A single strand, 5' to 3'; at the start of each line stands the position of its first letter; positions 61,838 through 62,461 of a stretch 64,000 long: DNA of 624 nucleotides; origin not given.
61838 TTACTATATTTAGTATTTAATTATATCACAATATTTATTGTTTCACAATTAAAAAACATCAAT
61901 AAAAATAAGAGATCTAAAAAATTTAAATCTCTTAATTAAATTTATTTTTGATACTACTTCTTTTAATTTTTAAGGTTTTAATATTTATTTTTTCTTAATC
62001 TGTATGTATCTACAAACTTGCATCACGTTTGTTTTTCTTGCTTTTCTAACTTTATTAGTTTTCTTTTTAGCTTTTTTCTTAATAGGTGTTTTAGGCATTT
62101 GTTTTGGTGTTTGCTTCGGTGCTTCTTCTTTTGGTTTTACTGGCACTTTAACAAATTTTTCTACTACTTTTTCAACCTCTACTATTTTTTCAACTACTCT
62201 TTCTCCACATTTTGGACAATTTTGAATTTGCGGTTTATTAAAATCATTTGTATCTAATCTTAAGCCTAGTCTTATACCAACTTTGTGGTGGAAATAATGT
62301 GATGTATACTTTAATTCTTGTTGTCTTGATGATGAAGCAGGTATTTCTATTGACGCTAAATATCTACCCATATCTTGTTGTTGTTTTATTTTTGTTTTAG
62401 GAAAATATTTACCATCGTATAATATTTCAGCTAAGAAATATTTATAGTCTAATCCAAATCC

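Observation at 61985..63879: Tandem paralogous OMP-like proteins with an unusual CxxC + (VEKIV)n + poly-Lys/Pro + terminal-Cys tail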

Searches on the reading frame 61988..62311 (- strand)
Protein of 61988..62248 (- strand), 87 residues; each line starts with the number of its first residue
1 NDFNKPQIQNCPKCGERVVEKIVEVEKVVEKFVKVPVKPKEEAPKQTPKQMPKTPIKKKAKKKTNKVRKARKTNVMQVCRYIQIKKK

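Call 44: search_protein_representatives(protein=window:61988-62248:-)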
Query: 87 residues. Proteins with E-value up to 0.001 (for the whole library): 1; up to 1e-10: 1; up to 1e-30: 0. The best 1 are listed.
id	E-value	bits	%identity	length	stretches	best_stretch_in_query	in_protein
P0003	1.2e-16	76.7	62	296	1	1-87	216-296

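Call 74: predict_structure(alignment_id=A5)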
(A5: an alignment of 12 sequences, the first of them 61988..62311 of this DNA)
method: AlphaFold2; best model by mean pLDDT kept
length: 108 residues; sequences in the alignment: 12
mean_pLDDT: 47.3   pTM: 0.12
mean pLDDT of the five models: 47.3, 45.5, 43.1, 41.0, 39.3
residues with pLDDT >= 90: 0; 70-90: 0; 50-70: 41; < 50: 67
segments of 3 or more residues with pLDDT < 50: 1-20, 36-67, 69-77
pLDDT, mean of each block of 10 residues (from residue 1): 39 44 54 48 38 40 44 47 57 55 57
secondary structure, 60 per line:
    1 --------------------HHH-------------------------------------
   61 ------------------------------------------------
elements in order:

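Call 82: find_homologous_proteins(query=A5, max_evalue=0.01)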
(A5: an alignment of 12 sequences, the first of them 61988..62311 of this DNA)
Query A5 (12 sequences) (108 aa, profile of the alignment): 23 proteins with E <= 0.01 among 8000 candidates.
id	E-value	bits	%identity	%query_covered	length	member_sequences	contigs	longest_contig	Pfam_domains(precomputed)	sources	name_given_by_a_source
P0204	1.6e-22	98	71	99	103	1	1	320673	-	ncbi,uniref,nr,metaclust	ncbi:hypothetical protein [Caviibacter abscessus]|uniref:hypothetical protein n=1 Tax=Caviibacter ab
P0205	7.1e-7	47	39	59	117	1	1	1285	PF00923.26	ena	-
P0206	6.9e-5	41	47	28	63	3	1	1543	-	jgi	jgi:hypothetical protein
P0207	9.8e-5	41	50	24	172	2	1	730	PF10816.14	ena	-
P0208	2.4e-4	39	43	33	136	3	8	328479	-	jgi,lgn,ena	jgi:hypothetical protein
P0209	2.4e-4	39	42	34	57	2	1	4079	PF12314.14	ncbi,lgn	-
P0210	2.8e-4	39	45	42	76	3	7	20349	-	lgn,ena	-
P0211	8.1e-4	38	43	33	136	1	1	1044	-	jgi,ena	-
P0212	1.8e-3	36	42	34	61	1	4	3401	-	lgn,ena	-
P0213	2.0e-3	36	51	32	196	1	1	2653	PF12314.14,PF05164.19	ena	-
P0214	3.0e-3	36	68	23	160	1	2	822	PF05164.19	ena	-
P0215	3.0e-3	36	50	15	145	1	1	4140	PF05164.19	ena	-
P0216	3.0e-3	36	50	15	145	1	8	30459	PF05164.19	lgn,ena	-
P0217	3.4e-3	36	44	33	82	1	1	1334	-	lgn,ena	-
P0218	3.5e-3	36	-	-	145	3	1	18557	-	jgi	-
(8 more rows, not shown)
